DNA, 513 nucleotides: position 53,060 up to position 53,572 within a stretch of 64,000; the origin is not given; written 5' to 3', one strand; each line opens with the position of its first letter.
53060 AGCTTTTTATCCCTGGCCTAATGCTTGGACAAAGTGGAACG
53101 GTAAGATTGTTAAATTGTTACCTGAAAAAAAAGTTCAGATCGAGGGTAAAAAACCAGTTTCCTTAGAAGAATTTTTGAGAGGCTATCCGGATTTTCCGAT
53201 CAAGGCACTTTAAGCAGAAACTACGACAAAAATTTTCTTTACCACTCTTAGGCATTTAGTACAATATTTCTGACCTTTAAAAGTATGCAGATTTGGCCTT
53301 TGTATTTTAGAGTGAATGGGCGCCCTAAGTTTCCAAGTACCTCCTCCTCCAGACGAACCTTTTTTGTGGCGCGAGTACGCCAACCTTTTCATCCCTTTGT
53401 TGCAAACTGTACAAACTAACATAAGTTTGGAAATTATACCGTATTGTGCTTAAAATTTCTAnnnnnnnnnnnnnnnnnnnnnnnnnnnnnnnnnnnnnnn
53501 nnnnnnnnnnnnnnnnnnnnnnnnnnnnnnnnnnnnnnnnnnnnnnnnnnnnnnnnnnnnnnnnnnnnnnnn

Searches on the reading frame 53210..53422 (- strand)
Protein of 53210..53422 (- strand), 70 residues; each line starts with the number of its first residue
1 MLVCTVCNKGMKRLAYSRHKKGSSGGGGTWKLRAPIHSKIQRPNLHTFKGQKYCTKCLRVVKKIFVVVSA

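Call 3: search_protein_families(library=pfam, proteins=[window:53210-53422:-], max_evalue=1)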
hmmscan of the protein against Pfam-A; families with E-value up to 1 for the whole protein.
window:53210-53422:- (70 aa): 2 families
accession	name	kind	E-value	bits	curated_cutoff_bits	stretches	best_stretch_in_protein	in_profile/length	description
PF11682.14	Zn_ribbon_11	-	0.073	13.1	24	1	46-57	13-24/37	Probable zinc-ribbon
PF21905.1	Zf-Nsp1alpha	-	0.19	11.7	27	1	49-58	11-20/42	Nsp1alpha N-terminal zinc finger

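Call 4: search_protein_families(library=ncbifam, proteins=[window:53210-53422:-], max_evalue=1)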
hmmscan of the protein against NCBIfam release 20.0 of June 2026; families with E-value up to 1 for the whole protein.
window:53210-53422:- (70 aa): 1 family
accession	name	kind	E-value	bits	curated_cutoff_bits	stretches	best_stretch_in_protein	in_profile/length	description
TIGR04371.1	methyltran_NanM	subfamily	0.18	11.3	44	1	24-66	97-140/273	putative sugar O-methyltransferase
